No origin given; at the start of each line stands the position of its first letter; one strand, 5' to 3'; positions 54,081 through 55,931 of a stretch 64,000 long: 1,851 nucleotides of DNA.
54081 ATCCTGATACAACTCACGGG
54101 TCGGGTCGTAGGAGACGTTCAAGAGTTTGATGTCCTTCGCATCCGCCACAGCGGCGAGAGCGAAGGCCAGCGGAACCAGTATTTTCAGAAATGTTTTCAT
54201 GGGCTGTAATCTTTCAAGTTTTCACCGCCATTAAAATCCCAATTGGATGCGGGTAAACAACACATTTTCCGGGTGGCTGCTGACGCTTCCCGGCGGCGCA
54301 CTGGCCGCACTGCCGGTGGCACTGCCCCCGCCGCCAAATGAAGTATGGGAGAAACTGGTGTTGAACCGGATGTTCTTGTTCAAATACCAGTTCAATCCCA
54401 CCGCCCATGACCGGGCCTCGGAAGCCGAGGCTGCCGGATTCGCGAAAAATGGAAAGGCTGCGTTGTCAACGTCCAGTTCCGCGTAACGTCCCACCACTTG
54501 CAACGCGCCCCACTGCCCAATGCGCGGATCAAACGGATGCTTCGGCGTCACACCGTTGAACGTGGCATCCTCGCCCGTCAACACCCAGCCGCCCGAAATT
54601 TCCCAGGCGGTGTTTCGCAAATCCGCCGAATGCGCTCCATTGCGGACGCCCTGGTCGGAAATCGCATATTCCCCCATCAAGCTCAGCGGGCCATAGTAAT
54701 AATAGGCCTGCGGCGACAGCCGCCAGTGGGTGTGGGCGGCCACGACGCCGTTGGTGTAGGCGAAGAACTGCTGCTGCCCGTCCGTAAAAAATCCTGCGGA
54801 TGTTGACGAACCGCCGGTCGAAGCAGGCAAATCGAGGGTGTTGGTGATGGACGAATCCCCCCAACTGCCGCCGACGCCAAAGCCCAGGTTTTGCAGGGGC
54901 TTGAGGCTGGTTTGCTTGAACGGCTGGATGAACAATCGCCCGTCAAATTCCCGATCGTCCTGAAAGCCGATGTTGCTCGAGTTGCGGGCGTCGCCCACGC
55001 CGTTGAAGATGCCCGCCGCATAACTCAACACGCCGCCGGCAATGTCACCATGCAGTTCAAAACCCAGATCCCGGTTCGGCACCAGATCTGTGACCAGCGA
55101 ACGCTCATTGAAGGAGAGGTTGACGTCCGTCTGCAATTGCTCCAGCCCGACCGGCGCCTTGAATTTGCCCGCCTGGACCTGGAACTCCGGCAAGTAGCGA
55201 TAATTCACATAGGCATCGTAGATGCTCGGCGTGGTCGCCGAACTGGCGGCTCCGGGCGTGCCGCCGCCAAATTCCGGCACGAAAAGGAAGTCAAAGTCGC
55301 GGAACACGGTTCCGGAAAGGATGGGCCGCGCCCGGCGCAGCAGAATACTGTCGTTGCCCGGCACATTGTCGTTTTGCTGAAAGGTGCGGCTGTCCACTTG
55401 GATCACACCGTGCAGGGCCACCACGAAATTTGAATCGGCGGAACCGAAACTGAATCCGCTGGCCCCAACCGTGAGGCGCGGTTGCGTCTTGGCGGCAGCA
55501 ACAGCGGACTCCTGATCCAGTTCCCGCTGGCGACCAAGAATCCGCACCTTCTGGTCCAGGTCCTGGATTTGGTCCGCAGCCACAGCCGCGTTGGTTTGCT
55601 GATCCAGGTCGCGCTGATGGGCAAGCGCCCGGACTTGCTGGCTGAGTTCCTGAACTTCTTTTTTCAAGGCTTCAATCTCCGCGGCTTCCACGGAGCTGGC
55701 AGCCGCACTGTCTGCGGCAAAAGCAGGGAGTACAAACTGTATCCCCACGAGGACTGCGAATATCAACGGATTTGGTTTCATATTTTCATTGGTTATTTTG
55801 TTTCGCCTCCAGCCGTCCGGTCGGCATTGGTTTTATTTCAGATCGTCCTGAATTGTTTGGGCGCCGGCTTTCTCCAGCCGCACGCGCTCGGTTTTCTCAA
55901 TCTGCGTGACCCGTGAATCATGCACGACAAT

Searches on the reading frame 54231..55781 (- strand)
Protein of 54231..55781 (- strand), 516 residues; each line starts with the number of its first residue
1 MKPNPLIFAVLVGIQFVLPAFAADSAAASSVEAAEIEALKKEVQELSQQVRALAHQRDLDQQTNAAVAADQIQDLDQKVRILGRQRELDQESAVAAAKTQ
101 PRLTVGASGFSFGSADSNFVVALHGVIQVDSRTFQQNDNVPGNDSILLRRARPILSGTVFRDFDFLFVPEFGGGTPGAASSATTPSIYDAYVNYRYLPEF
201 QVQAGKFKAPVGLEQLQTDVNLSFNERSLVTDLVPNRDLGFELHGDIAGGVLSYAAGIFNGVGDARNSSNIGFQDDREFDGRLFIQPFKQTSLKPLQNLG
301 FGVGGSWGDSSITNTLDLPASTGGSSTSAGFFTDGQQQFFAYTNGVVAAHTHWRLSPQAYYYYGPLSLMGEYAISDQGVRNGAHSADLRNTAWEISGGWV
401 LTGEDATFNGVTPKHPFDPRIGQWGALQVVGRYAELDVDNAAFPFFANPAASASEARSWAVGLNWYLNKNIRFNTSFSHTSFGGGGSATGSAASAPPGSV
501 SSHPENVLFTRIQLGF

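Call 57: search_protein_families(library=pfam, proteins=[window:54231-55781:-], max_evalue=0.00001)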
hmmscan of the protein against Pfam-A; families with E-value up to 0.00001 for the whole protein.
window:54231-55781:- (516 aa): 1 family
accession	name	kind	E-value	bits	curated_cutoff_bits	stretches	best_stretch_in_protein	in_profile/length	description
PF07396.17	Porin_O_P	-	2.3e-31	109.8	20.9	1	123-479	3-343/370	Phosphate-selective porin O and P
